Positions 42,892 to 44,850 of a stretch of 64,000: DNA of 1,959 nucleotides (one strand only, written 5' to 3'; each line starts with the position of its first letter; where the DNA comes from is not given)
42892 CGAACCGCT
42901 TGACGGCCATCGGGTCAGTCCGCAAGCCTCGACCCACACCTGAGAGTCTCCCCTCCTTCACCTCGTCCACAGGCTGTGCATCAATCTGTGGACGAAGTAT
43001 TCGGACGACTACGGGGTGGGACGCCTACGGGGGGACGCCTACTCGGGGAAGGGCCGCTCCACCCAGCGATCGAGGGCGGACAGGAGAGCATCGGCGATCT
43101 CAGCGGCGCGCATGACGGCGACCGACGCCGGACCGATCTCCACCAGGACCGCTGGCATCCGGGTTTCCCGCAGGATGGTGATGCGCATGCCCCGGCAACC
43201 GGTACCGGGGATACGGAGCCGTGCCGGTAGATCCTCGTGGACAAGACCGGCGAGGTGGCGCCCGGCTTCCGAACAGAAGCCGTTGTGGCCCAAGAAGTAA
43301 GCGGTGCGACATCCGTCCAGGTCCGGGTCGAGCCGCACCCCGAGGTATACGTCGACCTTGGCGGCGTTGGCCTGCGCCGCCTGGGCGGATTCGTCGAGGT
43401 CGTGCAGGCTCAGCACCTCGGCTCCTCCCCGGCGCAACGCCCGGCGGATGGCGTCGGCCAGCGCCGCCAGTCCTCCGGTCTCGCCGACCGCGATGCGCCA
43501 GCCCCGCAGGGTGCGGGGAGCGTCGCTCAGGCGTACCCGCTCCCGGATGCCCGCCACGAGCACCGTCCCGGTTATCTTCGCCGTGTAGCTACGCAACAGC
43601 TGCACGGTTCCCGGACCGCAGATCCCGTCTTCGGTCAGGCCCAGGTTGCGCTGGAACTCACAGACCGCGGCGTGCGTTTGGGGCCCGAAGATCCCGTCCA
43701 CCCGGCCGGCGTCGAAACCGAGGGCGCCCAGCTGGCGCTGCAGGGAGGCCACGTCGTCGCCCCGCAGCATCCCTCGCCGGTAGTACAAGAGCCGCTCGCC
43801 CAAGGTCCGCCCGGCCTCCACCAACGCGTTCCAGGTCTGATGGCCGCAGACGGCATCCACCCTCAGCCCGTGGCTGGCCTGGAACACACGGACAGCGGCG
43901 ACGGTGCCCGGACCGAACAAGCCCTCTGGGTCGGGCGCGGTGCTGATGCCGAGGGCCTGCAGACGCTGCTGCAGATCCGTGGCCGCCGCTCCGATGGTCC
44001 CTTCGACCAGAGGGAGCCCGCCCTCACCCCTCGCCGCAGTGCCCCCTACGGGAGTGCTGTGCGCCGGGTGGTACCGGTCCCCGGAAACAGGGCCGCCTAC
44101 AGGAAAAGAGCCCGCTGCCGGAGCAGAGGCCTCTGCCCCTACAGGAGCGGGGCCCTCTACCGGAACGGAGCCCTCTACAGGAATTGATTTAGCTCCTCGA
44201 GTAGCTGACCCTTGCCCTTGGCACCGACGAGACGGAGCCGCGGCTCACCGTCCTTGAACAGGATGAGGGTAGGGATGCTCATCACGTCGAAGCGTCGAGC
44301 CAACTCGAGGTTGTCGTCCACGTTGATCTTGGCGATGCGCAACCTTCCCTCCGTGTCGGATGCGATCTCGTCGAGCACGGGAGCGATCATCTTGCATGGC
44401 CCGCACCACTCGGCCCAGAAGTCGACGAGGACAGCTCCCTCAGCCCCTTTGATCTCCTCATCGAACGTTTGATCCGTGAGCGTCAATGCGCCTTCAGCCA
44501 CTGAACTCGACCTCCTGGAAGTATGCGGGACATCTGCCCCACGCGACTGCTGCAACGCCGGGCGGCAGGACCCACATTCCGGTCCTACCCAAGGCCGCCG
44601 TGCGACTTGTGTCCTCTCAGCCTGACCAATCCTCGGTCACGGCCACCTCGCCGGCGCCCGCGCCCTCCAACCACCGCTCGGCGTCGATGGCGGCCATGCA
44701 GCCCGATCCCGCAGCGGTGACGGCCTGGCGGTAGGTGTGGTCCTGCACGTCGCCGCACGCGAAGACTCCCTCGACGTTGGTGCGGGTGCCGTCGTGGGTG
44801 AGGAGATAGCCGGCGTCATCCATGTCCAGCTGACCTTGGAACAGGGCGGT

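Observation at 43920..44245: CwlM-like gene lacks a canonical start for its first peptidoglycan-binding domain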

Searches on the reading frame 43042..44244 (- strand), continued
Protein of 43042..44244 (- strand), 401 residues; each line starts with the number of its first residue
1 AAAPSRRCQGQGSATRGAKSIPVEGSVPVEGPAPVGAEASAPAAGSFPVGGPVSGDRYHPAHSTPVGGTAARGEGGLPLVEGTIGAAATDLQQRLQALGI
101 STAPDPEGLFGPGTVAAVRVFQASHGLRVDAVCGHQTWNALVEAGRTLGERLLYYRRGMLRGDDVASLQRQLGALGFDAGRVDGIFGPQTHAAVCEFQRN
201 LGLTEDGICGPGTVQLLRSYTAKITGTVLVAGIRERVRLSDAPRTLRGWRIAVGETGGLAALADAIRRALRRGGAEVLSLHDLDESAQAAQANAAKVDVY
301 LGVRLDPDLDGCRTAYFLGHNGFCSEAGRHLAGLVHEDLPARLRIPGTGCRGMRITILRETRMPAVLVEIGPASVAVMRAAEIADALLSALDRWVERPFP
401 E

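Call 18: find_encoding_contigs(protein=P0009, flank=2000, max_places=1)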
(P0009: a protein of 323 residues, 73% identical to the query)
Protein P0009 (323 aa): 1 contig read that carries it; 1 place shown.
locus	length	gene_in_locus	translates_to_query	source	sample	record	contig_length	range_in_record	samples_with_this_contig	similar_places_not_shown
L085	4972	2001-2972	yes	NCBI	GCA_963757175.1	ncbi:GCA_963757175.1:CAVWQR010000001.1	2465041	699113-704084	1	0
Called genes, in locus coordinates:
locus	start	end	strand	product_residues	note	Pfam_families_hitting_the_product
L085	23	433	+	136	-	-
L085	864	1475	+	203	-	PF07992:Pyr_redox_2, PF13738:Pyr_redox_3, PF00070:Pyr_redox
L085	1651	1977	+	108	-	PF00085:Thioredoxin, PF14595:Thioredoxin_9 (weak), PF13098:Thioredoxin_2, PF13905:Thioredoxin_8 (faint)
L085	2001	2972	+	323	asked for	PF01471:PG_binding_1, PF09374:PG_binding_3 (faint), PF01471:PG_binding_1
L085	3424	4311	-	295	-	PF02195:ParB_N, PF17762:HTH_ParB, PF23552:ParB_C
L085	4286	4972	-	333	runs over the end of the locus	PF00142:Fer4_NifH (weak), PF01656:CbiA, PF02374:ArsA_ATPase (weak), PF06564:CBP_BcsQ, PF09140:MipZ (weak), PF10609:ParA, PF13614:AAA_31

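Call 19: find_encoding_contigs(protein=P0002, flank=2000, max_places=1)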
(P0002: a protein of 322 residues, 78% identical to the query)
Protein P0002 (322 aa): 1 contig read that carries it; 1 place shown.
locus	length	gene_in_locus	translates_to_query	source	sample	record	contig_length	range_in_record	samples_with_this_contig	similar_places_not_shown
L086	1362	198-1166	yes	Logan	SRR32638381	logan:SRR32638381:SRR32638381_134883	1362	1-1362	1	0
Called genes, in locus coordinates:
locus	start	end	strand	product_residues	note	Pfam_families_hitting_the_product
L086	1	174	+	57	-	?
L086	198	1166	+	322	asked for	PF01471:PG_binding_1, PF09374:PG_binding_3 (faint), PF01471:PG_binding_1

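Call 27: find_related_loci(query=window:43042-44022:-, collection=metagenome_contigs, flank=1200)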
Query seq(327 aa) (327 aa) in metagenome_contigs; peptide patterns used: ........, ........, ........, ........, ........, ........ (x = any residue, [..] = any of these).
600 stretches matched a pattern (row limit reached: there are more); 7 encode a relative of the query (tblastn E <= 1e-3); 7 distinct loci.
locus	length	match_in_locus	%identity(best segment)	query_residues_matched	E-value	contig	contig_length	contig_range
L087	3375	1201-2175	80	3-327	1e-164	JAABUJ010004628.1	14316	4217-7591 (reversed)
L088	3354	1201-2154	54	2-320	3e-99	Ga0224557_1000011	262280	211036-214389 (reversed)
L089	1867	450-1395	48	2-320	3e-65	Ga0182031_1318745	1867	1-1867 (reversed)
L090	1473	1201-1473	92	2-136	3e-51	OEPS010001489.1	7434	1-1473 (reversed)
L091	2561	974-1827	42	2-290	5e-38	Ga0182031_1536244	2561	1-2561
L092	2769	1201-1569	37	5-194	1e-6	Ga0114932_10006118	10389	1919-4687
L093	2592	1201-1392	41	5-67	4e-6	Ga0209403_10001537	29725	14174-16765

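Call 36: find_encoding_contigs(protein=P0003, flank=1000, max_places=1)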
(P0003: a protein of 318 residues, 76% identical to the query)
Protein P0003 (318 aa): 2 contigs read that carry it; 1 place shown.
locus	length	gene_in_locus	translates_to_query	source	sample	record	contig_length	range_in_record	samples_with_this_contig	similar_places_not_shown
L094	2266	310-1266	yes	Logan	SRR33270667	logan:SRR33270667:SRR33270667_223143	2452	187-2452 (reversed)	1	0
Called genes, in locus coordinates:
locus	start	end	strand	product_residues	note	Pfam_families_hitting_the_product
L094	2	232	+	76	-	?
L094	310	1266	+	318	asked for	PF01471:PG_binding_1, PF08823:PG_binding_2 (faint), PF09374:PG_binding_3 (faint), PF01471:PG_binding_1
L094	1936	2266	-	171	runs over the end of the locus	?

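Call 37: find_encoding_contigs(protein=P0011, flank=1000, max_places=1)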
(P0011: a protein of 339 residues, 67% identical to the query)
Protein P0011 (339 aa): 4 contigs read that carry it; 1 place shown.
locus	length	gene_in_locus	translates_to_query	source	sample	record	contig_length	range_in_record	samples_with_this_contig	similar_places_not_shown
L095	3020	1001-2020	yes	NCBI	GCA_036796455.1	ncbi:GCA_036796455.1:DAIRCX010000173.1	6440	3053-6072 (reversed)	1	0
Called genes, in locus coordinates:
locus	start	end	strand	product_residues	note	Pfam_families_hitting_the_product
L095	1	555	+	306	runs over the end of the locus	?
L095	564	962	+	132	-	PF00085:Thioredoxin, PF14595:Thioredoxin_9 (weak), PF13098:Thioredoxin_2, PF13905:Thioredoxin_8 (faint)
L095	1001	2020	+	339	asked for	PF01471:PG_binding_1, PF09374:PG_binding_3 (faint), PF01471:PG_binding_1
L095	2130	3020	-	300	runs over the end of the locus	PF02195:ParB_N, PF17762:HTH_ParB, PF23552:ParB_C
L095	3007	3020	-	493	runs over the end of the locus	PF00142:Fer4_NifH (weak), PF01656:CbiA, PF02374:ArsA_ATPase (weak), PF06564:CBP_BcsQ (faint), PF09140:MipZ, PF10609:ParA, PF13614:AAA_31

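Call 38: find_encoding_contigs(protein=P0010, flank=1000, max_places=1)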
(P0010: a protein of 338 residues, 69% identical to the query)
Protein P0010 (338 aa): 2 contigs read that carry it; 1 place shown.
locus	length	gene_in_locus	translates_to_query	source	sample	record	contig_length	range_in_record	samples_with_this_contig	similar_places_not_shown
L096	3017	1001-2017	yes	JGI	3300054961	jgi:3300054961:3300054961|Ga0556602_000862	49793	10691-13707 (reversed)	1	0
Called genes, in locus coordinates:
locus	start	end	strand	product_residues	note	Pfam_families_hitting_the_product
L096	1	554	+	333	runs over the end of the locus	PF00890:FAD_binding_2 (weak), PF01266:DAO (weak), PF01494:FAD_binding_3 (faint), PF01946:Thi4 (weak), PF03486:HI0933_like (faint), PF07992:Pyr_redox_2, PF13738:Pyr_redox_3, PF00070:Pyr_redox, +4 more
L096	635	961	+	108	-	PF00085:Thioredoxin, PF14595:Thioredoxin_9, PF13098:Thioredoxin_2, PF13905:Thioredoxin_8 (faint)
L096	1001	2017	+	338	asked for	PF01471:PG_binding_1, PF09374:PG_binding_3 (faint), PF01471:PG_binding_1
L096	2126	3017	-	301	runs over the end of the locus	PF02195:ParB_N, PF17762:HTH_ParB, PF23552:ParB_C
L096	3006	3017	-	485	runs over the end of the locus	PF10609:ParA, PF00142:Fer4_NifH (weak), PF01656:CbiA, PF02374:ArsA_ATPase (weak), PF06564:CBP_BcsQ (faint), PF09140:MipZ, PF13614:AAA_31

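Call 39: find_encoding_contigs(protein=P0007, flank=1000, max_places=1)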
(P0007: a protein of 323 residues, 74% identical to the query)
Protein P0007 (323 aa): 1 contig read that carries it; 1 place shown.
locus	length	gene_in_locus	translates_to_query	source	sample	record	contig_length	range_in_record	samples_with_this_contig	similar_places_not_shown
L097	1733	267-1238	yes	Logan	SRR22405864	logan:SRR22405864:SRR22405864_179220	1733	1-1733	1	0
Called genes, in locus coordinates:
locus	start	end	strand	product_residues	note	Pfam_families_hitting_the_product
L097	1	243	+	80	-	?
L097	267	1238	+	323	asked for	PF01471:PG_binding_1, PF09374:PG_binding_3 (faint), PF01471:PG_binding_1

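Call 53: search_protein_families(library=ncbifam, proteins=[window:43042-44184:-], max_evalue=0.01)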
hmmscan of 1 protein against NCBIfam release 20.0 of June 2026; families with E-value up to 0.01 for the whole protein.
seq(381 aa): 8 families
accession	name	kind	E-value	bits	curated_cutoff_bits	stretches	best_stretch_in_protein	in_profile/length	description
TIGR02869.1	spore_SleB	equivalog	8.3e-26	91.1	236.5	2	134-199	6-70/201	spore cortex-lytic enzyme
NF052335.1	PdgHdaseHSB129560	equivalog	4.5e-17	62.4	500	2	77-123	286-330/330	peptidoglycan hydrolase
NF052336.1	PdgHdaseHSB100310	equivalog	4.2e-16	59.2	500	2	142-197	191-246/316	peptidoglycan hydrolase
NF004786.0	PRK06132.1-3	equivalog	6.7e-12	44.9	329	2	131-182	211-260/418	hypothetical protein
NF052377.1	lmo1851_S41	exception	1.6e-09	37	725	1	142-204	390-453/468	lmo1851 family serine protease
TIGR03979.1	His_Ser_Rich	equivalog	5.9e-06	26.4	121.65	1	145-193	134-182/190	His-Xaa-Ser repeat protein HxsA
NF007891.0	PRK10594.1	equivalog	7.6e-05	21.7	425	0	164-219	316-369/617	L,D-transpeptidase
NF038080.1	PG_bind_siph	domain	9e-05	22.7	55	0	66-122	14-75/76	peptidoglycan-binding protein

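Call 54: search_solved_structures(query=window:43042-44022:-, max_evalue=0.001, show_alignments=1)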
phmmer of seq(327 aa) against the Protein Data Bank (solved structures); distinct sequences matched with E-value up to 0.001: 12.
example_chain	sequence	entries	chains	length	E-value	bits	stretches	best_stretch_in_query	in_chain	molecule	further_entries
6tci_A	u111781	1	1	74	6.4e-09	38.8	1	83-145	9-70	Spore cortex-lytic enzyme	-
3bkh_A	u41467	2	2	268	2.8e-08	36.7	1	82-151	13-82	lytic transglycosylase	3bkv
4fet_B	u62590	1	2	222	3.4e-08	36.4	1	83-148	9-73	Spore cortex-lytic enzyme prepeptide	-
9xps_S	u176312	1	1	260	4e-08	36.2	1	83-151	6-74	Endolysin gp144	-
7rum_A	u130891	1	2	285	1.3e-06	31.2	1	87-145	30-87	Endolysin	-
5tv7_A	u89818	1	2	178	2e-06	30.6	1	82-143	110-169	Putative peptidoglycan-binding/hydrolysing protein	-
5nm7_G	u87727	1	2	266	5.3e-06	29.2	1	87-143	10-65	Peptidoglycan-binding domain 1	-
4lpq_A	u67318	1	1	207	1.3e-05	27.9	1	80-143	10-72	ErfK/YbiS/YcfS/YnhG family protein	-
1lbu_A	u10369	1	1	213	2.5e-05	27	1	6-67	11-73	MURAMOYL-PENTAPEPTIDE CARBOXYPEPTIDASE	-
9emm_E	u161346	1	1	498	0.00013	24.6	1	94-155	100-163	Putative OxPP cycle protein OpcA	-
5anz_A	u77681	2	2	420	0.00022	23.9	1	92-144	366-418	SOLUBLE LYTIC TRANSGLYCOSYLASE B3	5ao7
5ao8_A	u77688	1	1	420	0.00023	23.8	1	92-144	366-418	SOLUBLE LYTIC TRANGLYCOSILASE B3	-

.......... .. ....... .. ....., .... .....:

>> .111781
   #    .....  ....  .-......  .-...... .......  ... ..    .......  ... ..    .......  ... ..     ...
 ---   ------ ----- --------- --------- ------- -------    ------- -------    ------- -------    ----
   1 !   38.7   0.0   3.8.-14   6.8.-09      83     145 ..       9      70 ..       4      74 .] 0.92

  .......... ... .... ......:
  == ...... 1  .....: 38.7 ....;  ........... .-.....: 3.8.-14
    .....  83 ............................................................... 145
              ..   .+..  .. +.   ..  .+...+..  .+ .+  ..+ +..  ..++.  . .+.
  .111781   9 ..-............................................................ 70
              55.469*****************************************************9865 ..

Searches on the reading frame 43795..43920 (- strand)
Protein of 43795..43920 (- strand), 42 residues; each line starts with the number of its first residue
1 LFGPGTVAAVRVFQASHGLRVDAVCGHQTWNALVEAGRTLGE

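Call 29: search_protein_families(library=pfam, proteins=[window:43795-43920:-], max_evalue=1)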
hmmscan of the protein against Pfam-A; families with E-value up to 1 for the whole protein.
seq(42 aa): 2 families
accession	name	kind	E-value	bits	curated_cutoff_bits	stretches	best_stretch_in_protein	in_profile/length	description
PF01471.23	PG_binding_1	-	3.9e-10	40.2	23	1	2-33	26-57/57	Putative peptidoglycan binding domain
PF12000.14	Glyco_trans_4_3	-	0.21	11.8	25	1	5-32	50-76/168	Glycosyl transferase family 4 group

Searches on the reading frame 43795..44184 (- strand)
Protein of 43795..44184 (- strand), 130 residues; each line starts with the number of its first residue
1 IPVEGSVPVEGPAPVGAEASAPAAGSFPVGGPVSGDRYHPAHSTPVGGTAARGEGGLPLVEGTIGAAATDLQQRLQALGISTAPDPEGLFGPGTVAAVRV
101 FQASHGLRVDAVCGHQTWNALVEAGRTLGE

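Call 29: search_protein_families(library=pfam, proteins=[window:43795-44184:-], max_evalue=1)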
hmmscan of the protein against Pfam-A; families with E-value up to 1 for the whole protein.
seq(130 aa): 2 families
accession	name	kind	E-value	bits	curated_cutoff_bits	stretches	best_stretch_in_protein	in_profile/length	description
PF01471.23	PG_binding_1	-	1.7e-15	57.4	23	1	67-121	4-57/57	Putative peptidoglycan binding domain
PF09374.15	PG_binding_3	-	0.084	13.5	24.6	0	71-101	6-33/76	Predicted Peptidoglycan domain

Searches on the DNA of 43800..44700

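Call 30: search_rna_families(source=window, start=43800, end=44700, threshold=evalue, max_evalue=1)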
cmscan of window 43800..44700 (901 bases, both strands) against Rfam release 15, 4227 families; matches with E-value up to 1: 0.
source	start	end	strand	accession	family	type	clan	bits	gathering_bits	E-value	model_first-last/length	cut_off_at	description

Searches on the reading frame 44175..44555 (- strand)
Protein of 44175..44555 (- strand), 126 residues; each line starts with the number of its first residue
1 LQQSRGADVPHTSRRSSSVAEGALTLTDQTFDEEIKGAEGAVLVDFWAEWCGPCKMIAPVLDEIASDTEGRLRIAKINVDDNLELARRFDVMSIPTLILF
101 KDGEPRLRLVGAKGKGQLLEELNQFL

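Call 6: search_protein_families(library=pfam, proteins=[window:44175-44555:-], max_evalue=0.01)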
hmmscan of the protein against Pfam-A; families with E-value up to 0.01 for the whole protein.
window:44175-44555:- (126 aa): 9 families
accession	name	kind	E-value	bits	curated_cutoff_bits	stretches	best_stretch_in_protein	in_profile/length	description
PF00085.26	Thioredoxin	-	3.8e-31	107.6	23.5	1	24-123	3-102/103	Thioredoxin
PF13905.12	Thioredoxin_8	-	8.2e-09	36.1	27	1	42-84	4-48/94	Thioredoxin-like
PF13098.12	Thioredoxin_2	-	1.6e-08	35.3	27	1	36-120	2-102/104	Thioredoxin-like domain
PF14595.12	Thioredoxin_9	-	7.8e-06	26.3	25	1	38-102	40-106/129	Thioredoxin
PF07449.17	HyaE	-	0.00089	19.7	22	1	53-106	42-96/108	Hydrogenase-1 expression protein HyaE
PF00578.27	AhpC-TSA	-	0.0025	18.2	26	1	38-97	23-85/124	AhpC/TSA family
PF07689.18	KaiB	-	0.0035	17.5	27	1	67-119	25-76/82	KaiB domain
PF13728.12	TraF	-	0.0059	16.9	23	1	42-111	132-210/224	F plasmid transfer operon protein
PF13192.12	Thioredoxin_3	-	0.0095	16.4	24.8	0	51-99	10-55/76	Thioredoxin domain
